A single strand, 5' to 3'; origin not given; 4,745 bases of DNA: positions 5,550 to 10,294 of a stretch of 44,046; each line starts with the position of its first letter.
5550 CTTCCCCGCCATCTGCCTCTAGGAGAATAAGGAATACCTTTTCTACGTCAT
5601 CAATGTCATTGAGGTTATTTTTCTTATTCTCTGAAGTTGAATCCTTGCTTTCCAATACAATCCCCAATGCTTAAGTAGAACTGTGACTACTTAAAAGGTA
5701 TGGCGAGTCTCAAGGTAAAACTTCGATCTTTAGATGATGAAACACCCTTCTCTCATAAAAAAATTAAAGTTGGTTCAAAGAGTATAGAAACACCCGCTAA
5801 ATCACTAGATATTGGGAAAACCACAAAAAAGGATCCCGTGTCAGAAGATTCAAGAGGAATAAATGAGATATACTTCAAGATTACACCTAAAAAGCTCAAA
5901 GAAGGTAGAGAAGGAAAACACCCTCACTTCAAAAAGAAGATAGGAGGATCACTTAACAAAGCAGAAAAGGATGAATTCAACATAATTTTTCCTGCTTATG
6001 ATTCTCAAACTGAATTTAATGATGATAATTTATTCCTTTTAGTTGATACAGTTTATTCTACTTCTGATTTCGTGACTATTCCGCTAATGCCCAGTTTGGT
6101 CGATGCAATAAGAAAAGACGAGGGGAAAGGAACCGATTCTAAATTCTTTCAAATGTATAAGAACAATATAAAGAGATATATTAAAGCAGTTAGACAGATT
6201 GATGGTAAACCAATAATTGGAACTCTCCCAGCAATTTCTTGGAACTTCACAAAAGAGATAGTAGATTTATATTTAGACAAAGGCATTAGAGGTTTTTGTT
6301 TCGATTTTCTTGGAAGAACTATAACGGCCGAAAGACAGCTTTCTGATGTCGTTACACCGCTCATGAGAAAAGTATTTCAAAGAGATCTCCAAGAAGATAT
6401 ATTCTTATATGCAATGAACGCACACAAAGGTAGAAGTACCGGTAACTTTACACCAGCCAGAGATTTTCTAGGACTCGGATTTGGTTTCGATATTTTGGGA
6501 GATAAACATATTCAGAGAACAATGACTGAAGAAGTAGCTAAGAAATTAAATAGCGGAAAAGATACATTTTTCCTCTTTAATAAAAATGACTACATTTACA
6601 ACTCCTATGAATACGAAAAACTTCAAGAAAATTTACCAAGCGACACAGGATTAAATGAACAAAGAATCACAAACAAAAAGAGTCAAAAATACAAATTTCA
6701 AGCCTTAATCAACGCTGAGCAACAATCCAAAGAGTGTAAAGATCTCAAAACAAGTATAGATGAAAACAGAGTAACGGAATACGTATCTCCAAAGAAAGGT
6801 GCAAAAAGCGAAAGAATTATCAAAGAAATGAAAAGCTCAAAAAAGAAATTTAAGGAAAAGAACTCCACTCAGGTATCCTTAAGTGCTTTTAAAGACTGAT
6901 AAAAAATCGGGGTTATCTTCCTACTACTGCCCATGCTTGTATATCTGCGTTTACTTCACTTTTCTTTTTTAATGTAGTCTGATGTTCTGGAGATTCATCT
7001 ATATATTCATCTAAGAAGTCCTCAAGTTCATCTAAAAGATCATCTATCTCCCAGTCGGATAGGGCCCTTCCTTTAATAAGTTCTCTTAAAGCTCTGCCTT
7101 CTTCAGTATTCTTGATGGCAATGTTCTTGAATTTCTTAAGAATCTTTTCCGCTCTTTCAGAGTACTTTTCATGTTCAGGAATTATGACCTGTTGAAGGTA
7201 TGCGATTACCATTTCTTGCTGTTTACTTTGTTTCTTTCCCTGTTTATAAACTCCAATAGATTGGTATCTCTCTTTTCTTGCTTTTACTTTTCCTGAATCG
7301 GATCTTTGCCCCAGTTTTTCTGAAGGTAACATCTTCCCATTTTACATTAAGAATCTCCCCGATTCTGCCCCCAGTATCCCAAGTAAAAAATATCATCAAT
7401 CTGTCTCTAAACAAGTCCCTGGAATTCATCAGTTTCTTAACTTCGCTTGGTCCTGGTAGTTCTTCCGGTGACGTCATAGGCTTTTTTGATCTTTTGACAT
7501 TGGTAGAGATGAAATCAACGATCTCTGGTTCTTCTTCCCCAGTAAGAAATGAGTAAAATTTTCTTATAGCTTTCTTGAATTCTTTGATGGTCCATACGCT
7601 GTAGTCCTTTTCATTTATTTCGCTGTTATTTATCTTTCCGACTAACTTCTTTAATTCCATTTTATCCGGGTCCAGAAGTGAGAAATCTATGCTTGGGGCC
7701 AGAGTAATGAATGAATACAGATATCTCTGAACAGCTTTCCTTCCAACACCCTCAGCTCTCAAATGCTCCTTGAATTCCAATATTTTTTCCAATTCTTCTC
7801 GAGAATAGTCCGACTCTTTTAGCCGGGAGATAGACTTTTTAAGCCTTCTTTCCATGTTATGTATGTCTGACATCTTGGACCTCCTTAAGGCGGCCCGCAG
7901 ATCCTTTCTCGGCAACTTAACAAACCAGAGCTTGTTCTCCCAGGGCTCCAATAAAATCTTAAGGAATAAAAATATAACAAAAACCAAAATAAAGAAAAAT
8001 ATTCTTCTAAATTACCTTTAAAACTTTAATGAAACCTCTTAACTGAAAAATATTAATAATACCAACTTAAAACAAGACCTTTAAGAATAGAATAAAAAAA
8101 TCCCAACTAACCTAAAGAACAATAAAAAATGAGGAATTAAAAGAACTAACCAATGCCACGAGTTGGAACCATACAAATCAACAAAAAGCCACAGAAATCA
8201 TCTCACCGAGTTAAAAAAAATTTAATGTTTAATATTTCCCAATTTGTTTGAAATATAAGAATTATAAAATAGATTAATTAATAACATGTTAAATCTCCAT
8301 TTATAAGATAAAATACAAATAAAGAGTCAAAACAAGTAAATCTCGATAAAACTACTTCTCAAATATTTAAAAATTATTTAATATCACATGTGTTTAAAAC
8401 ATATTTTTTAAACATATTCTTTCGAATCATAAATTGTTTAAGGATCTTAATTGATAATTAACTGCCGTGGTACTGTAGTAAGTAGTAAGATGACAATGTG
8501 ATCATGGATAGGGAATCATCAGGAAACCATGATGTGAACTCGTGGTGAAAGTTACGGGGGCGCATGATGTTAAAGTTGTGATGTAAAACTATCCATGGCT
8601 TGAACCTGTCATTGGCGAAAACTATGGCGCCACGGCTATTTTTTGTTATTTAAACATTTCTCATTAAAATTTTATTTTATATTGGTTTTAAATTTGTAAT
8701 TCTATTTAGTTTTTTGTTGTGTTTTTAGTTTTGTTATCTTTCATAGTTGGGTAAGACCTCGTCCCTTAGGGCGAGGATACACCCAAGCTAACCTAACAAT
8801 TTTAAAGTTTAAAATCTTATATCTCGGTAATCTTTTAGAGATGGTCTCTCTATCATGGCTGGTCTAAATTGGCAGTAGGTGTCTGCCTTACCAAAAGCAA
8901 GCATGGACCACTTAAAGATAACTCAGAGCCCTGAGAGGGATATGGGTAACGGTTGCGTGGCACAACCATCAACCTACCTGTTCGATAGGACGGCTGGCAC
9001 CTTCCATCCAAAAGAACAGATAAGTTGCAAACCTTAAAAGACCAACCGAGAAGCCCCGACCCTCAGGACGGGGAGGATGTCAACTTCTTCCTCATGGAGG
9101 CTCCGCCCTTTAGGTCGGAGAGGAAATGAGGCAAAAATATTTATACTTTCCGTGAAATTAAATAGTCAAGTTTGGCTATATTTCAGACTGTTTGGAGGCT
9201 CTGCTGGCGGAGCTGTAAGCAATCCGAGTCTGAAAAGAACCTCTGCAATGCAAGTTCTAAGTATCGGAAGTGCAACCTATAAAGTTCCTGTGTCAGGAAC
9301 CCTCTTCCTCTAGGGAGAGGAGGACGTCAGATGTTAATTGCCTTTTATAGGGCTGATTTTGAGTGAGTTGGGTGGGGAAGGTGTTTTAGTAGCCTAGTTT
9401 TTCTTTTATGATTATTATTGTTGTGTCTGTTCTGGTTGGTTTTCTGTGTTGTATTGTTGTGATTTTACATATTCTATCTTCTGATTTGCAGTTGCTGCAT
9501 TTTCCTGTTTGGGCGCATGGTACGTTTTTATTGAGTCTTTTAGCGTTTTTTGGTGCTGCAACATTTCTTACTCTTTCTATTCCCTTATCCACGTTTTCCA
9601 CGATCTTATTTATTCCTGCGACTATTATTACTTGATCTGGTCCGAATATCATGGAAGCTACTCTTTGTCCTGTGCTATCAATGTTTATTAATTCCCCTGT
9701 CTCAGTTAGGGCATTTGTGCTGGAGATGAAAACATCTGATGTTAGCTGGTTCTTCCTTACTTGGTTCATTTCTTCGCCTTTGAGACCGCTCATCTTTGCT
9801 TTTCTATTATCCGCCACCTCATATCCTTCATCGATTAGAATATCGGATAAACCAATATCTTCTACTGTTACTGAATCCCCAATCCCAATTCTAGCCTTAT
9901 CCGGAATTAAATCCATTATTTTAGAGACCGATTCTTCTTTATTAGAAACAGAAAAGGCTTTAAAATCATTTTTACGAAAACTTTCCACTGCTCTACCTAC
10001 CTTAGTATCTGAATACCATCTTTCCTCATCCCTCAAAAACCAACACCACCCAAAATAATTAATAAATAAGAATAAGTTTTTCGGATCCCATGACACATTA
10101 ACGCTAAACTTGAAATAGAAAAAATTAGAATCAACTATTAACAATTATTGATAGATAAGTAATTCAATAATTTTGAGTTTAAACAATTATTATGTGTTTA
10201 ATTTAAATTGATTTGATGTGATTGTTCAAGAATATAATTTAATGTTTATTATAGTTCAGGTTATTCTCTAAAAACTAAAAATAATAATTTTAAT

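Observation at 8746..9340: About 600 nt of ORF-free, GC-rich, helix-dense sequence that I cannot assign to any RNA family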

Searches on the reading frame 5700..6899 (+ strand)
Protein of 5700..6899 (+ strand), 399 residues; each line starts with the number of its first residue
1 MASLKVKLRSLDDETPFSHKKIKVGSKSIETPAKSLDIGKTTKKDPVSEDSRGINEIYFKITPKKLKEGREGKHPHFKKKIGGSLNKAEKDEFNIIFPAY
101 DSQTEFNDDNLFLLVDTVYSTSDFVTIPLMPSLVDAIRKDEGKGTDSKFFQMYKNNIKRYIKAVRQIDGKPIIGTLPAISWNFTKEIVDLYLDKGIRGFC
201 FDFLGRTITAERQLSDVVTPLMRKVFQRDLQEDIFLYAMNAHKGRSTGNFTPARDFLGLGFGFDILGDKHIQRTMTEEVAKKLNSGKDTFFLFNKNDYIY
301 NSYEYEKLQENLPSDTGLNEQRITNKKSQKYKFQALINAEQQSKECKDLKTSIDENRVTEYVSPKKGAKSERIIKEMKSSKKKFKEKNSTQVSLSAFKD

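Call 14: search_protein_families(library=pfam, proteins=[window:5700-6899:+], max_evalue=0.01)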
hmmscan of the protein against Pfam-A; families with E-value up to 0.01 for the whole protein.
window:5700-6899:+ (399 aa): 0 families

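Call 18: find_encoding_contigs(protein=window:5700-6899:+, flank=10000, max_places=10)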
Protein window:5700-6899:+ (399 aa): 1 contig read that carries it; 1 place shown.
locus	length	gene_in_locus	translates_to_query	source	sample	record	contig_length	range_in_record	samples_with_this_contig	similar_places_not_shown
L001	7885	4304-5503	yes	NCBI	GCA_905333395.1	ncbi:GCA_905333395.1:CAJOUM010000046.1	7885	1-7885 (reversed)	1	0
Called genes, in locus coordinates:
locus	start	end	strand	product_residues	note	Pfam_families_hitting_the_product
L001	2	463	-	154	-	?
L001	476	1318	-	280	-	PF13793:Pribosyltran_N, PF00156:Pribosyltran, PF14572:Pribosyl_synth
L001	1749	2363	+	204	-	PF00227:Proteasome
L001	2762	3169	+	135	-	-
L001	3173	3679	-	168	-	PF11848:DUF3368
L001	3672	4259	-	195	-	PF03683:UPF0175 (weak)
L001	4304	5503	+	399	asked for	-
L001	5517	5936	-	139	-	PF20362:DUF6657 (faint)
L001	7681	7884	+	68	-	?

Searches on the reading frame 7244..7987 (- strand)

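Call 14: search_protein_families(library=pfam, proteins=[window:7244-7987:-], max_evalue=0.01)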
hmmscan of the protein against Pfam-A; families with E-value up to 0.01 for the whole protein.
window:7244-7987:- (247 aa): 1 family
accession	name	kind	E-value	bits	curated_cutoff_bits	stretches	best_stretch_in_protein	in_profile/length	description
PF00589.27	Phage_integrase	-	1.5e-07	31.8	27.1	1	181-243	6-71/172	Phage integrase family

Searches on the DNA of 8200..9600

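Call 4: search_rna_families(source=window, start=8200, end=9600, threshold=evalue, max_evalue=10, show_alignments=3)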
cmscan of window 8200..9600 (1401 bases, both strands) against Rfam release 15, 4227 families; matches with E-value up to 10: 9.
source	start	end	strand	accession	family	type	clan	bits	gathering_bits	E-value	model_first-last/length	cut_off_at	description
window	8916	9074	+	RF02656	sot0042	Gene; sRNA;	-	62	88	3.9e-15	1-174/174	no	Sense overlapping transcript RNA 0042 (sot)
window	9058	9143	+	RF00062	HgcC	Gene;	-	34.5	50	6.6e-06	1-130/130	no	HgcC family RNA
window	9194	9343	+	RF00062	HgcC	Gene;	-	34.1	50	8.8e-06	1-130/130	no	HgcC family RNA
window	9535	9571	-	RF01377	CRISPR-DR64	Gene; CRISPR;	CL00015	18.6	40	3.9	1-37/37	no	CRISPR RNA direct repeat element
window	8691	8786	-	RF01619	ceN115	Gene; sRNA;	-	17.3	44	0.98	24-113/159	no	C. elegans sRNA ceN115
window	8683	8898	-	RF02792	sRNA162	Gene; antisense;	-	16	78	6.7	1-190/190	no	Archaeal Small RNA 162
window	9050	9084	+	RF01322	CRISPR-DR9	Gene; CRISPR;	-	15.9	45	3.7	1-37/37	no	CRISPR RNA direct repeat element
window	9043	9112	+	RF04218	HCV_5BSL1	Cis-reg;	-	15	44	4.7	1-47/47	no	Hepatitis C virus stem-loop I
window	9156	9321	+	RF02656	sot0042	Gene; sRNA;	-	12.9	88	1.6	1-174/174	no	Sense overlapping transcript RNA 0042 (sot)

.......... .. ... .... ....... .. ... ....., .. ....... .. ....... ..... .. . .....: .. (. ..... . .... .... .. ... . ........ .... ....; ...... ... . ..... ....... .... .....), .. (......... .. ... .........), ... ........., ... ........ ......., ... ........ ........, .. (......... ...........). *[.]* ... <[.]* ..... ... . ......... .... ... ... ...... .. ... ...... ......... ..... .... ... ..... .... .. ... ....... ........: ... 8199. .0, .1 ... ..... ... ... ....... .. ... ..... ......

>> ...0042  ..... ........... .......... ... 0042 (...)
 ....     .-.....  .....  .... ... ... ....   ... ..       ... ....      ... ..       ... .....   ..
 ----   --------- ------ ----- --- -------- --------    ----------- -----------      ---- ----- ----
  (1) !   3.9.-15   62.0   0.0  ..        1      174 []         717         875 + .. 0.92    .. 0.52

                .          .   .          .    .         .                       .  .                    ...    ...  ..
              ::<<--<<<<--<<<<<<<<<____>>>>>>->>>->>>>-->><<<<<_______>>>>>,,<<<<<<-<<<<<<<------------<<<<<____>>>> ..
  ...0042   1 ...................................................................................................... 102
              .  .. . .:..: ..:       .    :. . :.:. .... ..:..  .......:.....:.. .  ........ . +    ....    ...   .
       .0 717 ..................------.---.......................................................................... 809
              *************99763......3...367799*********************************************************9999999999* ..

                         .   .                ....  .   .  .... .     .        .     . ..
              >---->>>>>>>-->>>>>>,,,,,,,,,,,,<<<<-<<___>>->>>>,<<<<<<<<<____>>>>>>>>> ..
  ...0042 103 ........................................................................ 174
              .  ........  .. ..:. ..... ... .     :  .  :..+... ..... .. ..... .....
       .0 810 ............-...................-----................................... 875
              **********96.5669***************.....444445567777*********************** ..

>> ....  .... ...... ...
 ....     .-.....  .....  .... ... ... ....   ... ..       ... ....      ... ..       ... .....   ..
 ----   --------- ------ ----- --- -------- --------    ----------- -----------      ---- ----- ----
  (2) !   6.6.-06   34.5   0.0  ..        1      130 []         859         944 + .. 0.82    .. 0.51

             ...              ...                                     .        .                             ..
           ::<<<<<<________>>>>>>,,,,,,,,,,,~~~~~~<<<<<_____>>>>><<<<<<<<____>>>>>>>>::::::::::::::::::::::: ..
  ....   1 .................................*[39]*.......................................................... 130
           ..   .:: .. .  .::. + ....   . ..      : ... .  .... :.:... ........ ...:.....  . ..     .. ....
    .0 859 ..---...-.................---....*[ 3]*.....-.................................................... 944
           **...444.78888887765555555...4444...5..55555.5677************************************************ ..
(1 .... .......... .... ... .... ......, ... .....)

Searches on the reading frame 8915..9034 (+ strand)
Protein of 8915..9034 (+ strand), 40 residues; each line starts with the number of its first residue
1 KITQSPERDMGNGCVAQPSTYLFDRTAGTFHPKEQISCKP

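Call 61: find_homologous_proteins(query=window:8915-9034:+, max_evalue=0.001)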
Query seq(40 aa): no candidate shares three 5-residue words with the query. No homologue found.

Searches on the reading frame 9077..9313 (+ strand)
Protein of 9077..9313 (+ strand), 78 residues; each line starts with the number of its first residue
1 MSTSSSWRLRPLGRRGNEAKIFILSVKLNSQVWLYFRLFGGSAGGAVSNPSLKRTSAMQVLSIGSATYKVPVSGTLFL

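Call 77: search_protein_families(library=pfam, proteins=[window:9077-9313:+], max_evalue=0.1)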
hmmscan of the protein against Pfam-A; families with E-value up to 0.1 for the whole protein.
window:9077-9313:+ (78 aa): 0 families

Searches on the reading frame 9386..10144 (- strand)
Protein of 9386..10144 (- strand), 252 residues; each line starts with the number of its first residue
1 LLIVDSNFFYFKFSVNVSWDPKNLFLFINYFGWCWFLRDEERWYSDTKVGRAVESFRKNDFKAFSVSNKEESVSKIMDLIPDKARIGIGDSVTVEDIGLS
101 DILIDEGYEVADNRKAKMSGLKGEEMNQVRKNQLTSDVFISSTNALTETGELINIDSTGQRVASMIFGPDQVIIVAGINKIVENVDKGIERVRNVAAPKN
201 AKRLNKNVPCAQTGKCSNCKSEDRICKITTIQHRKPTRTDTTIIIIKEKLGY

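Call 14: search_protein_families(library=pfam, proteins=[window:9386-10144:-], max_evalue=0.01)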
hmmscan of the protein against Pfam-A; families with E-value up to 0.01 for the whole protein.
window:9386-10144:- (252 aa): 1 family
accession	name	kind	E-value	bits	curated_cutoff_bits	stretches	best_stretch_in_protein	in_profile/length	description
PF02589.21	LUD_dom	-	4.1e-45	154.3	22.6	1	51-246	3-189/189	LUD domain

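Call 37: find_encoding_contigs(protein=window:9386-10036:-, flank=10000, max_places=10)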
Protein window:9386-10036:- (216 aa): 1 contig read that carries it; 1 place shown.
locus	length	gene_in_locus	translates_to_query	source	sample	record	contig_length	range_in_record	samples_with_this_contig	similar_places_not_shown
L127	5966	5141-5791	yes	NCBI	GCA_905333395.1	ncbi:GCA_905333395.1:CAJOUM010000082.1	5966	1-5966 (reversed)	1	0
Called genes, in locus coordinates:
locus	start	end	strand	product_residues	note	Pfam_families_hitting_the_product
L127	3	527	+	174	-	?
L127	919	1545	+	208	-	PF13614:AAA_31, PF10609:ParA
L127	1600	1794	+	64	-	-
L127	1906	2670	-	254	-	PF01478:Peptidase_A24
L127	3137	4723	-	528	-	-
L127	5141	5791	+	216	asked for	PF02589:LUD_dom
